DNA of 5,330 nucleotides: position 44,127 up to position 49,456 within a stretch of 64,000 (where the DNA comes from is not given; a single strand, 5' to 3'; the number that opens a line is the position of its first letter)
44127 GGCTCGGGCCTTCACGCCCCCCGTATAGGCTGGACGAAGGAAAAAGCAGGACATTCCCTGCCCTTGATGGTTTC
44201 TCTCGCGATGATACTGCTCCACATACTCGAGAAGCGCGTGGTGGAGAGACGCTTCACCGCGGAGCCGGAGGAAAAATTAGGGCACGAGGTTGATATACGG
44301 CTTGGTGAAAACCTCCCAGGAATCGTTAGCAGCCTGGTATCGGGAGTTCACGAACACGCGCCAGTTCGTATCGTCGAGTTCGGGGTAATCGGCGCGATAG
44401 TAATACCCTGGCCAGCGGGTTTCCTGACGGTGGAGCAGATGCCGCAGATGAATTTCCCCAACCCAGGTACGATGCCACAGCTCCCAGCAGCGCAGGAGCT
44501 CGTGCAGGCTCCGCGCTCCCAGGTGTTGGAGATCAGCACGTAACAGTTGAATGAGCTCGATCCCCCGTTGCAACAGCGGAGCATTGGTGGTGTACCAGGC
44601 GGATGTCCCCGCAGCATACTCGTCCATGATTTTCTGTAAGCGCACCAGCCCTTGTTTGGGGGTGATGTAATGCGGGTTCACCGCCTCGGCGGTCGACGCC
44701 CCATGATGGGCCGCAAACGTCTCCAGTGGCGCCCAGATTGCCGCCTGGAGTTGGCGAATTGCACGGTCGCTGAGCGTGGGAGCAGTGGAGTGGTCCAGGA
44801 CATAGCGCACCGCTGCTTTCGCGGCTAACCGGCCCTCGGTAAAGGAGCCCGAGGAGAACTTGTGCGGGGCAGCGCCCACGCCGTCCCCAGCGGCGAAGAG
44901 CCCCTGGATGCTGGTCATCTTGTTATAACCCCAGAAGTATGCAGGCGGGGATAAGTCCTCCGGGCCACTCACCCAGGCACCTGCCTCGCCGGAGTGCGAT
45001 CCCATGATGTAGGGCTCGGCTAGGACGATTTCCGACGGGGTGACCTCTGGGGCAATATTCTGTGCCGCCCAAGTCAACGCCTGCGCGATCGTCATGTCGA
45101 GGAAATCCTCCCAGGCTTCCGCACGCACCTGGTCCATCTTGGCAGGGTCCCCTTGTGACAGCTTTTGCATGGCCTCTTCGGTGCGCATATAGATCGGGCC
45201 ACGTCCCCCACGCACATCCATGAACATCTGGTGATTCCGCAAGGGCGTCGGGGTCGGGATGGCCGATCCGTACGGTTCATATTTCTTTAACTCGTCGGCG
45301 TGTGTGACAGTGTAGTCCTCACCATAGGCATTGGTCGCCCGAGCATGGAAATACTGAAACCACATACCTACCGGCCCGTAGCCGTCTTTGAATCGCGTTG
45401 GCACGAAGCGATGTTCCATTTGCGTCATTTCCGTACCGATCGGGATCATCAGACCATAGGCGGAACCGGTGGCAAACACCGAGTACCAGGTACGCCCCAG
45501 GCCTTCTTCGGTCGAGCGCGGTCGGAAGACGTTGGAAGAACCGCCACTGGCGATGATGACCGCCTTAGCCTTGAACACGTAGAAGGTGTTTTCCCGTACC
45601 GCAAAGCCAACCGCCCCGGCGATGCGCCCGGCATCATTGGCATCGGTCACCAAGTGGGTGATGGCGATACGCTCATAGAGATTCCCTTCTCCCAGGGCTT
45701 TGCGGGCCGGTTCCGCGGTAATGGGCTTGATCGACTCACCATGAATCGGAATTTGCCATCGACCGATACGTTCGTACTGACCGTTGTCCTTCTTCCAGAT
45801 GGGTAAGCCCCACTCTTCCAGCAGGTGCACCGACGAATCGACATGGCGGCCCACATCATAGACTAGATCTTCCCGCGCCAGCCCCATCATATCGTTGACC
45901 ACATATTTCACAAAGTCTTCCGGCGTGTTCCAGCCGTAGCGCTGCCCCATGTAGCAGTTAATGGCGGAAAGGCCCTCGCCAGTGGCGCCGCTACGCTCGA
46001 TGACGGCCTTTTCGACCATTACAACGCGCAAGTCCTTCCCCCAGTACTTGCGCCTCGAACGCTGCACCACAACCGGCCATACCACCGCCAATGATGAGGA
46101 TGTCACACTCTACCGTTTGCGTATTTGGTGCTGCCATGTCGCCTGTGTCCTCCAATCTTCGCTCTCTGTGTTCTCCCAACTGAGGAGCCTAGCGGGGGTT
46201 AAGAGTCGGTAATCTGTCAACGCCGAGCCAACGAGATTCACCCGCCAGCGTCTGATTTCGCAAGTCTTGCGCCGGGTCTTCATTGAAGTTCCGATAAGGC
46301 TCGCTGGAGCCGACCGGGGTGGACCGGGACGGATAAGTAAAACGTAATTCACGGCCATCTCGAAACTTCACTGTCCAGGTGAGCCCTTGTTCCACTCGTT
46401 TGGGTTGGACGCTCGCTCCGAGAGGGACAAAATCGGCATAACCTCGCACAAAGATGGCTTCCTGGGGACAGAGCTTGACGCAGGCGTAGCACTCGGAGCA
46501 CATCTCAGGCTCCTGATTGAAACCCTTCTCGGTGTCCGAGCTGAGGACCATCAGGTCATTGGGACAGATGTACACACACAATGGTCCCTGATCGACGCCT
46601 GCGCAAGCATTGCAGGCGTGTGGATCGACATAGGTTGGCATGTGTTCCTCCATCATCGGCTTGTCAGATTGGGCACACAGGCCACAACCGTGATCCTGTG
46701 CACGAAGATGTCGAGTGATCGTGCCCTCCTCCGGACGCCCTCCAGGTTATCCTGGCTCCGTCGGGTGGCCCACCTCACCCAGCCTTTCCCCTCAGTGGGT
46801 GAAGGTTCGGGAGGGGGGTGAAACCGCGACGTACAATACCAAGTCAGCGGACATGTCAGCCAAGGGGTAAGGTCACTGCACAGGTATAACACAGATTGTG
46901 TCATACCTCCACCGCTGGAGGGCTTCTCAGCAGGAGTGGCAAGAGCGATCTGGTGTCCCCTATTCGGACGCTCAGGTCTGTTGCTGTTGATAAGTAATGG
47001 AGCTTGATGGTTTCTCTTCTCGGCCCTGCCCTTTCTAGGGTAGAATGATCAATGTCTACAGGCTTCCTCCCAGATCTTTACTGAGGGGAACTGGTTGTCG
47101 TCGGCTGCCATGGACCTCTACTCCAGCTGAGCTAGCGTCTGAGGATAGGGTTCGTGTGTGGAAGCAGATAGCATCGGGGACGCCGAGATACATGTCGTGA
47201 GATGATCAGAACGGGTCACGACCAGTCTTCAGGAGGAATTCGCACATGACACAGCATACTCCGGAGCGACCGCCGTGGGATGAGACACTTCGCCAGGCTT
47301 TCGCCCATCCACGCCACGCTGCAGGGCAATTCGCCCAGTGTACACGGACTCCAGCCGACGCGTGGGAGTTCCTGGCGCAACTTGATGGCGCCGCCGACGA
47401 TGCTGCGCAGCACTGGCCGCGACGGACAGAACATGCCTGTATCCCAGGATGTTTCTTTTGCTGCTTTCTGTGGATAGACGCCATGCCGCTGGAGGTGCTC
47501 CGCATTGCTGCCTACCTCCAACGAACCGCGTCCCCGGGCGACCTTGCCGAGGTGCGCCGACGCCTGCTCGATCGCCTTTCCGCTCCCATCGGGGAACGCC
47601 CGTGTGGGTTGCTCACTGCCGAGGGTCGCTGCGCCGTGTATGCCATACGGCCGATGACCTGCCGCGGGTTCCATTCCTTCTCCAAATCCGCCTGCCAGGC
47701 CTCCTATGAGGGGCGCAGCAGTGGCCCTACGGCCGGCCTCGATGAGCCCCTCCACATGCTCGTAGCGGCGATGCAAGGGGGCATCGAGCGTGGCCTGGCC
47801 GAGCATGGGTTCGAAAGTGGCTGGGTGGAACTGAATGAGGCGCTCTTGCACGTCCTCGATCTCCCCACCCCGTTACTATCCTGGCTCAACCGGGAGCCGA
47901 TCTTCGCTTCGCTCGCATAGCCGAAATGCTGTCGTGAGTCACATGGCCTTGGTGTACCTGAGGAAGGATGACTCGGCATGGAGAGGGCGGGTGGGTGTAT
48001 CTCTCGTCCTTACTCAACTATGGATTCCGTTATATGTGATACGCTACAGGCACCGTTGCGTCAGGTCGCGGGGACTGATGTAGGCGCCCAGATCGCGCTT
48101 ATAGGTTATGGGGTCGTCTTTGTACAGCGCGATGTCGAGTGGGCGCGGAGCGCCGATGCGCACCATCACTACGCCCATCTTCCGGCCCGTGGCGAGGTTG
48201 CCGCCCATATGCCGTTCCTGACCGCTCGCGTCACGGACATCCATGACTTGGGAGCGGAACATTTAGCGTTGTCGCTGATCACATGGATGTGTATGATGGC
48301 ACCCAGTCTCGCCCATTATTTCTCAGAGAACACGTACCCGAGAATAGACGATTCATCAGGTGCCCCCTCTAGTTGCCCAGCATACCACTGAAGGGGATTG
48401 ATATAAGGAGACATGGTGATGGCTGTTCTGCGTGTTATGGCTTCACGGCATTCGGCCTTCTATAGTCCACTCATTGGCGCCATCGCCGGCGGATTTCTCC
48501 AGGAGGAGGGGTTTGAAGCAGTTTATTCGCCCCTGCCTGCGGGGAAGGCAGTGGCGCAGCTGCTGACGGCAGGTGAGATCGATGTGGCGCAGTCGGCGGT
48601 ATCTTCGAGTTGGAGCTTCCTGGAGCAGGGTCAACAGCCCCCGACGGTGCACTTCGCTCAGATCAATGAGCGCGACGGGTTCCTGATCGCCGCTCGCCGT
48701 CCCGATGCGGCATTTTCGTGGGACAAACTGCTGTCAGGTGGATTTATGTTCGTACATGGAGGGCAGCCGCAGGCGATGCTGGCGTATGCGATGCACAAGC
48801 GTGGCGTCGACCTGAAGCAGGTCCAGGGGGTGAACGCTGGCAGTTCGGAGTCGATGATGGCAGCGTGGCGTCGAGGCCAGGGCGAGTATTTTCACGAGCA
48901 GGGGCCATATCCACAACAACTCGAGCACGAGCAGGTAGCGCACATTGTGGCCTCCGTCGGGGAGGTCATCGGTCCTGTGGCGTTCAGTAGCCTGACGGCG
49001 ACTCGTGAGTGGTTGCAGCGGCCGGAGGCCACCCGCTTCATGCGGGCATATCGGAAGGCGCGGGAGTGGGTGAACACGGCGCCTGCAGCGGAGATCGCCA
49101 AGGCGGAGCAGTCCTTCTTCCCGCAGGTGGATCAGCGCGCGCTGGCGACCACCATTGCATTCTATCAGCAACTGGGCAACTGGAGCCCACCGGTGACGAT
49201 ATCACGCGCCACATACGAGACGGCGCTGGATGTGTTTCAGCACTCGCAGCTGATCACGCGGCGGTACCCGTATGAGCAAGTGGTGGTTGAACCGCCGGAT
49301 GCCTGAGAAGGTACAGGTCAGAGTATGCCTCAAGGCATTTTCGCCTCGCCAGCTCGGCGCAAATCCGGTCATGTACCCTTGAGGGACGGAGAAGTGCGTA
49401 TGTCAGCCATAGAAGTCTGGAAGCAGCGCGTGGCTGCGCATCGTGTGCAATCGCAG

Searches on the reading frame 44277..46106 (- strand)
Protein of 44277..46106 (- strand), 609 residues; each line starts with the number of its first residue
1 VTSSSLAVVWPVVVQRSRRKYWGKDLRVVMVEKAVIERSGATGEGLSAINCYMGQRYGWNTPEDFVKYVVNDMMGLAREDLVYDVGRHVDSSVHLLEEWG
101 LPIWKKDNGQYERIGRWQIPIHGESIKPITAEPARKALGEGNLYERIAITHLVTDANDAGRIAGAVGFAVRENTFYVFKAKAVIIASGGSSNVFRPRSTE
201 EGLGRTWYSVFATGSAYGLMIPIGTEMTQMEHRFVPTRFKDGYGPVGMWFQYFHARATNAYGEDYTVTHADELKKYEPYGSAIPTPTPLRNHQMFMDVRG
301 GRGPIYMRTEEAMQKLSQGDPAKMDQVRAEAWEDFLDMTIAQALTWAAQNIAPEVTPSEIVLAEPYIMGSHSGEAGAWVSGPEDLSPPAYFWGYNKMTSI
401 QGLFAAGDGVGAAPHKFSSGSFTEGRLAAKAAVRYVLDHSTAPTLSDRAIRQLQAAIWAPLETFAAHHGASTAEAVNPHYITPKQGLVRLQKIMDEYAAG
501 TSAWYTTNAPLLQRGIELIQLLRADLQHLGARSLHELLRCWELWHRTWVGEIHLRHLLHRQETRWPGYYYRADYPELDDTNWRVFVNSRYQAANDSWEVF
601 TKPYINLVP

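Call 63: search_protein_families(library=pfam, proteins=[window:44277-46106:-], max_evalue=0.00001)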
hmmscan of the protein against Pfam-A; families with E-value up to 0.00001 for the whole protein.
window:44277-46106:- (609 aa): 2 families
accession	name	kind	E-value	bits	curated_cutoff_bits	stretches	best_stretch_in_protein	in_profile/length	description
PF02910.25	Succ_DH_flav_C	-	2.3e-06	28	20.8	1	490-599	4-111/130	Fumarate reductase flavoprotein C-term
PF00890.30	FAD_binding_2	-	5.3e-06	26.3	20.4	0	26-232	23-249/414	FAD binding domain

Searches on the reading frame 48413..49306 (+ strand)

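Call 63: search_protein_families(library=pfam, proteins=[window:48413-49306:+], max_evalue=0.00001)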
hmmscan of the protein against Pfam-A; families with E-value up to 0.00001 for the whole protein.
window:48413-49306:+ (297 aa): 2 families
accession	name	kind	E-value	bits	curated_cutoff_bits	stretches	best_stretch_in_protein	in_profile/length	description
PF13379.11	NMT1_2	-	1.6e-11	44.9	24.7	1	17-226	18-245/252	NMT1-like family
PF09084.16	NMT1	-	4e-07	30.6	20.5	1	19-225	6-214/216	NMT1/THI5 like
